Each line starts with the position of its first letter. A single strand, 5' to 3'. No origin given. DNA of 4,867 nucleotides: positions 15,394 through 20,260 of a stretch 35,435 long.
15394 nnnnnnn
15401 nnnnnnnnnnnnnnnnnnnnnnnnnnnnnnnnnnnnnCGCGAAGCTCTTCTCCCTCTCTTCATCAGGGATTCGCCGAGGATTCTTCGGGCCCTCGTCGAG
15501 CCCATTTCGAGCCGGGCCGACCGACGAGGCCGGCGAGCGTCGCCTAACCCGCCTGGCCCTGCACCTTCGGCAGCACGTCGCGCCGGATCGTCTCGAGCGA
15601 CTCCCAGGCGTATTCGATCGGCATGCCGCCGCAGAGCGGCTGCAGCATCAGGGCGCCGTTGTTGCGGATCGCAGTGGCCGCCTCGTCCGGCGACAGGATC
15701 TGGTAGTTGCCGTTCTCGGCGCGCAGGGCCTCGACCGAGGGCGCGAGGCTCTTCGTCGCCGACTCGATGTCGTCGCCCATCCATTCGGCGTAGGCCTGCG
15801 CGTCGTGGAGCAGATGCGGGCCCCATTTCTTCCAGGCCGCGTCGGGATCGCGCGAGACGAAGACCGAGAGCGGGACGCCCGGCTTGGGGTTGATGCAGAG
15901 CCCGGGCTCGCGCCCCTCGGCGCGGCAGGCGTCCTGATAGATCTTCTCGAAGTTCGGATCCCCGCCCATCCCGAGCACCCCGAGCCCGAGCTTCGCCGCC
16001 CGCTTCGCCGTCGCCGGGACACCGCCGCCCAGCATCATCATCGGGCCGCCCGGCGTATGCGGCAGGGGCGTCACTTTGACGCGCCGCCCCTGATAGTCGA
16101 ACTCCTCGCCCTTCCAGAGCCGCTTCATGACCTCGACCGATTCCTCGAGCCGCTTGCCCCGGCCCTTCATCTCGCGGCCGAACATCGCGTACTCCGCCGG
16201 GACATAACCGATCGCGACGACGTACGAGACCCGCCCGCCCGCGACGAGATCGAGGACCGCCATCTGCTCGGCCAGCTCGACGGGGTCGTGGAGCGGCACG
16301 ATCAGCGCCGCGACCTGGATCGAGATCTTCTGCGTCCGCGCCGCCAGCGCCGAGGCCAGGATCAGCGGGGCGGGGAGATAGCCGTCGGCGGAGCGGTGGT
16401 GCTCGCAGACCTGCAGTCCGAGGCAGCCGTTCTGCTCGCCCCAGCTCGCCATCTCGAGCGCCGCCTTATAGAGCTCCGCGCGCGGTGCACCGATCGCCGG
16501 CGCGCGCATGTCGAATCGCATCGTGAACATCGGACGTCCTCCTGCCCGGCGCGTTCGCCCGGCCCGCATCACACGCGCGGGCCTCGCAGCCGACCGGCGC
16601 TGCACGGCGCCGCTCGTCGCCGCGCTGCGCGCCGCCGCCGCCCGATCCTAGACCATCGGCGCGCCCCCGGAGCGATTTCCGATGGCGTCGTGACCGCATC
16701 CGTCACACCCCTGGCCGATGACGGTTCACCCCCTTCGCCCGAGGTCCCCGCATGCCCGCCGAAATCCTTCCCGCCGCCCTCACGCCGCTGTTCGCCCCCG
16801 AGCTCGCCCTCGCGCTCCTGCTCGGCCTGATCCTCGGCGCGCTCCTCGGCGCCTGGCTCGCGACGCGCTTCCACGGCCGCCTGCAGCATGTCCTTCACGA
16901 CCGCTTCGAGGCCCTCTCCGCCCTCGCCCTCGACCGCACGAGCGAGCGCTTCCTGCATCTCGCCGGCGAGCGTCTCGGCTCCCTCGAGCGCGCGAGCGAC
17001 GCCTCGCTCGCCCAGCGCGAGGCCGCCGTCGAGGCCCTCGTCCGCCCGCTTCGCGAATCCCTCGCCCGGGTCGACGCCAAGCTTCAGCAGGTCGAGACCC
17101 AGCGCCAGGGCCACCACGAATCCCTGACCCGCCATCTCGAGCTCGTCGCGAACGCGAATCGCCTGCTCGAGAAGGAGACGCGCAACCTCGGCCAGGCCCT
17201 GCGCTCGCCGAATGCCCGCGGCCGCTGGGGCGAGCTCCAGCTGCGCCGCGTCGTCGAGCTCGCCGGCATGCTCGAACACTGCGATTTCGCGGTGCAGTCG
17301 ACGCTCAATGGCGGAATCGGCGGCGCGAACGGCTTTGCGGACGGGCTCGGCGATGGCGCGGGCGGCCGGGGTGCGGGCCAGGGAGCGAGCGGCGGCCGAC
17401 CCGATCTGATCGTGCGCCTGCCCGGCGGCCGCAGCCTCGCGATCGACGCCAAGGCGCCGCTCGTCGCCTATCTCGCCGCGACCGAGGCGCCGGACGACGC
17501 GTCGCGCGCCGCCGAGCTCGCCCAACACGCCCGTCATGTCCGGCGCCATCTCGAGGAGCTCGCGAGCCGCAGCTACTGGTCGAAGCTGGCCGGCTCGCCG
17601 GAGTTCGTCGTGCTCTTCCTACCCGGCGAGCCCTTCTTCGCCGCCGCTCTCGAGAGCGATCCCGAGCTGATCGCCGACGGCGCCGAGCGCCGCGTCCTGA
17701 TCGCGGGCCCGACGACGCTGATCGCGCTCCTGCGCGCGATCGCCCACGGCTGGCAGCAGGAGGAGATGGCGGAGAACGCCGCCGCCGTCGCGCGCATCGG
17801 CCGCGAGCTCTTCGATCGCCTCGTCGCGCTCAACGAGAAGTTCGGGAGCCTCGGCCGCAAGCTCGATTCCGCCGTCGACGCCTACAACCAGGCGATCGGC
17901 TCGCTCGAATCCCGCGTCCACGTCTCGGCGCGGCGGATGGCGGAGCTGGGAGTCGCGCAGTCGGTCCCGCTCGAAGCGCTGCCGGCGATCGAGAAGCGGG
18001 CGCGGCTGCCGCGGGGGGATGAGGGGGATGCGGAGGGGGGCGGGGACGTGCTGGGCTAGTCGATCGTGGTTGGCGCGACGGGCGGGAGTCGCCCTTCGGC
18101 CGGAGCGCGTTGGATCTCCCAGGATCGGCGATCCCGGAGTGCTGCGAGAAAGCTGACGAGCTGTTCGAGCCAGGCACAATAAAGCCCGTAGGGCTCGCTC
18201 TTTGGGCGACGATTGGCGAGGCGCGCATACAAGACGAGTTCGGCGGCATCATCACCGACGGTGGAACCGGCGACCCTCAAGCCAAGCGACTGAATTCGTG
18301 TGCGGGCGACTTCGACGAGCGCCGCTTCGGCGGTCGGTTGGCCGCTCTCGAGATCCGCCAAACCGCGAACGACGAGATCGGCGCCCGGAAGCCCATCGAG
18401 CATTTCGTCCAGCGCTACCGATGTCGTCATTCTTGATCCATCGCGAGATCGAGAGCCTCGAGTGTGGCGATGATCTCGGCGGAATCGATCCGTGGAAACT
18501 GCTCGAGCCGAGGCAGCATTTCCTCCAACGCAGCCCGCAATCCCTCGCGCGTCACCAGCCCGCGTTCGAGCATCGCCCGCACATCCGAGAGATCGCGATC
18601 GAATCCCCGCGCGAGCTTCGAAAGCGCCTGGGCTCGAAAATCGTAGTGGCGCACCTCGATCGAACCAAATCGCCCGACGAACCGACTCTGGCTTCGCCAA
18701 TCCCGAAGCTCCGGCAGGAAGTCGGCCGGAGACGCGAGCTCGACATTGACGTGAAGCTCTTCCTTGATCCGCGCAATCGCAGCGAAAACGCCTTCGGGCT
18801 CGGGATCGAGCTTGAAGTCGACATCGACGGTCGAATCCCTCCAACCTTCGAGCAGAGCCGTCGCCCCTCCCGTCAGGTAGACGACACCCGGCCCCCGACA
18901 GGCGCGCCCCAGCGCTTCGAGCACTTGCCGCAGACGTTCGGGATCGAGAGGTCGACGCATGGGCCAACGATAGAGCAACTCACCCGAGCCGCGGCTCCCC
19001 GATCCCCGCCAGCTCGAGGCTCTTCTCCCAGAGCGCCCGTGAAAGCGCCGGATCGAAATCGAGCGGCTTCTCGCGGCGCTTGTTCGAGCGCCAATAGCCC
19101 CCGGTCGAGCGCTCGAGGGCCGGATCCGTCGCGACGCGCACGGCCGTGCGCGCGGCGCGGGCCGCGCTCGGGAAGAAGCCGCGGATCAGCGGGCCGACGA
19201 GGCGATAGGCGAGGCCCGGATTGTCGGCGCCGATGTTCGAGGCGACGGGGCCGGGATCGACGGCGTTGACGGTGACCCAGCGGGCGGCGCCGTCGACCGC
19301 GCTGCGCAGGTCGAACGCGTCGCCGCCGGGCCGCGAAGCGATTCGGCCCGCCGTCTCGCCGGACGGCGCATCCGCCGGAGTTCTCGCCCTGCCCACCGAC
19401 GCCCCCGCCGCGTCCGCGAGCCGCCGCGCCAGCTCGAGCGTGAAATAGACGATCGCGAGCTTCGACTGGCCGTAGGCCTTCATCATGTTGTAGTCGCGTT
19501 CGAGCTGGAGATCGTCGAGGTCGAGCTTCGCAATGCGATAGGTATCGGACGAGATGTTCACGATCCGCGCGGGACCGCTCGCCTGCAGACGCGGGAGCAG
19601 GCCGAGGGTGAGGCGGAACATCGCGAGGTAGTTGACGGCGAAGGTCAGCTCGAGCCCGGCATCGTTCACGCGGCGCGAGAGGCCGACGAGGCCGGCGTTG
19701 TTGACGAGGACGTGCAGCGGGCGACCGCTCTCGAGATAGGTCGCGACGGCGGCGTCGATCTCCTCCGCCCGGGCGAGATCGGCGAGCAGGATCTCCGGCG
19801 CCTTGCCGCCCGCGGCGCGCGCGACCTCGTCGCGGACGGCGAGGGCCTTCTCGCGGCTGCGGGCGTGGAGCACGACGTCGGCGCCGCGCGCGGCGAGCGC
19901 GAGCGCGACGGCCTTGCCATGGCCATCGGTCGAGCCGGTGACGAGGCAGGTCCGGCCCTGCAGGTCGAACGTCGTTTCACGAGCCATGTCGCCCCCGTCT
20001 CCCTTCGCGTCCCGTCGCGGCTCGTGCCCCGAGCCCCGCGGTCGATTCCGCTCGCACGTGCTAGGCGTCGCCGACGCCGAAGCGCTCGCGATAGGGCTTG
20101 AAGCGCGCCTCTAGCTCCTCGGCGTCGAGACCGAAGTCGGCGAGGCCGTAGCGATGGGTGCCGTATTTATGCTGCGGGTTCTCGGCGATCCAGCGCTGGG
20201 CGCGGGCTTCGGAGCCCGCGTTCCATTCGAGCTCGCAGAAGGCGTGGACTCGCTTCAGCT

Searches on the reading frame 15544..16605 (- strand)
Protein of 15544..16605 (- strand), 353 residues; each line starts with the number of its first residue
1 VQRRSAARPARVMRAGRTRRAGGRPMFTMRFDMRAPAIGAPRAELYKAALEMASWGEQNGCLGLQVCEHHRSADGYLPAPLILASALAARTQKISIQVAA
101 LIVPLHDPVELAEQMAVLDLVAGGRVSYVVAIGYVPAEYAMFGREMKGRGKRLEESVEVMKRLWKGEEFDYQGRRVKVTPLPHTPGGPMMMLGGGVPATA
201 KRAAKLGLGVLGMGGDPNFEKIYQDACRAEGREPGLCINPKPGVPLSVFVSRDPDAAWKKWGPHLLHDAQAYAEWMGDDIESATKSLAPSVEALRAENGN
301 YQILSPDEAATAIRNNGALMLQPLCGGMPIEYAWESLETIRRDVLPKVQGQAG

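Call 14: search_protein_families(library=pfam, proteins=[window:15544-16605:-], max_evalue=0.001)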
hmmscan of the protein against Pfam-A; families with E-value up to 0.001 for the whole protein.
window:15544-16605:- (353 aa): 1 family
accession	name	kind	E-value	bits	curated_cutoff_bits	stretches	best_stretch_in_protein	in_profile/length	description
PF00296.26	Bac_luciferase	-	2.8e-42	145.6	27.9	1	44-269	20-242/314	Luciferase-like monooxygenase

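Call 65: search_protein_families(library=padloc, proteins=[window:15544-16605:-], max_evalue=0.01)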
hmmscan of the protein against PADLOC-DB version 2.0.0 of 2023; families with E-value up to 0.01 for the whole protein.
window:15544-16605:- (353 aa): 0 families

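Call 66: search_protein_families(library=ncbifam, proteins=[window:15544-16605:-], max_evalue=0.00001)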
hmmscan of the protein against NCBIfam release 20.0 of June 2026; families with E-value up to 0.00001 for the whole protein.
window:15544-16605:- (353 aa): 23 families
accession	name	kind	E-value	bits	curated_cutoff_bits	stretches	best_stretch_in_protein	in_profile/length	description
TIGR03619.1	F420_Rv2161c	subfamily_domain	2e-32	112.7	166.9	1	74-214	41-184/247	TIGR03619 family F420-dependent LLM class oxidoreductase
TIGR04020.1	seco_metab_LLM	subfamily_domain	5.1e-28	98.2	244.45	1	42-234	14-218/341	MupA/Atu3671 family FMN-dependent luciferase-like monooxygenase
TIGR04027.1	LLM_KPN_01858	hypoth_equivalog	3.2e-24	85.5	412.9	1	41-175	14-149/326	putative FMN-dependent luciferase-like monooxygenase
TIGR03571.1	lucif_BA3436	subfamily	3.4e-18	66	303.9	1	79-193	68-188/304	TIGR03571 family LLM class oxidoreductase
TIGR03858.1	LLM_2I7G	subfamily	5.1e-18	65.1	462.25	1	43-348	22-336/337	Atu2307/SP_0267 family LLM class monooxygenase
TIGR04036.1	LLM_CE1758_fam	subfamily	1.2e-15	57.2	479.1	1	44-175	25-155/355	CE1758 family FMN-dependent luciferase-like monooxygenase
TIGR03558.1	oxido_grp_1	subfamily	3.2e-15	56.1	166.95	1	41-210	14-183/325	MsnO8 family LLM class oxidoreductase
TIGR03621.1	F420_MSMEG_2516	subfamily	3.9e-14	52.5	213.15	1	46-195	13-159/295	TIGR03621 family F420-dependent LLM class oxidoreductase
TIGR03560.1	F420_Rv1855c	subfamily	2.6e-13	50.3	231.4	1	44-205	10-186/227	TIGR03560 family F420-dependent LLM class oxidoreductase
TIGR04021.1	LLM_DMSO2_sfnG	equivalog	2e-11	43.9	382.95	1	82-206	65-196/350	dimethylsulfone monooxygenase SfnG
TIGR03854.1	F420_MSMEG_3544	hypoth_equivalog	4.8e-11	42.5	295.6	1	84-217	48-184/290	TIGR03854 family LLM class F420-dependent oxidoreductase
NF052255.1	luciferase_Beta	exception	6.5e-10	38.6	500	1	64-161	41-138/325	luciferase subunit beta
TIGR03565.1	alk_sulf_monoox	equivalog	1e-09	37.9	518.2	1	80-260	55-239/346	FMNH2-dependent alkanesulfonate monooxygenase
NF052254.1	luciferase_Alph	exception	1.3e-09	37.8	600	1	45-165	20-140/354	luciferase subunit alpha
TIGR03554.1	F420_G6P_DH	equivalog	1.8e-09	37.1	420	1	51-216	20-196/331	glucose-6-phosphate dehydrogenase (coenzyme-F420)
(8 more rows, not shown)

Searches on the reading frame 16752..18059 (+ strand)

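Call 14: search_protein_families(library=pfam, proteins=[window:16752-18059:+], max_evalue=0.001)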
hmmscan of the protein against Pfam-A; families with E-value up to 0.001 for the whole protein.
window:16752-18059:+ (435 aa): 1 family
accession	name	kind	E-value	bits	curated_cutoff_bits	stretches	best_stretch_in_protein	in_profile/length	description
PF02646.22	RmuC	-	1.9e-93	313.2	26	1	93-404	3-289/291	RmuC family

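Call 65: search_protein_families(library=padloc, proteins=[window:16752-18059:+], max_evalue=0.01)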
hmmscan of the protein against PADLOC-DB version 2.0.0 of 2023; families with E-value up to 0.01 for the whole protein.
window:16752-18059:+ (435 aa): 1 family
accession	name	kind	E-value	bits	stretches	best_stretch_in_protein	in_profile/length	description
PDLC03812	RTasRmuC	-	7.1e-45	151.4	2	217-385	234-402/439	DRT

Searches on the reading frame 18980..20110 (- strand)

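Call 14: search_protein_families(library=pfam, proteins=[window:18980-20110:-], max_evalue=0.001)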
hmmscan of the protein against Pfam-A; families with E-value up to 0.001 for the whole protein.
window:18980-20110:- (376 aa): 4 families
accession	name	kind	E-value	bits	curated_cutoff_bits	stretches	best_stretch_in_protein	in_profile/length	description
PF00106.31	adh_short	-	2.1e-28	99.6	26.6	1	54-233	2-169/195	short chain dehydrogenase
PF13561.12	adh_short_C2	-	8.6e-18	65.2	27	1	62-233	6-163/236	Enoyl-(Acyl carrier protein) reductase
PF01370.27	Epimerase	-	0.00013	21.9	20.9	1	56-229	2-158/240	NAD dependent epimerase/dehydratase family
PF08659.16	KR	-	0.00035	21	22.6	1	54-142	2-92/180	KR domain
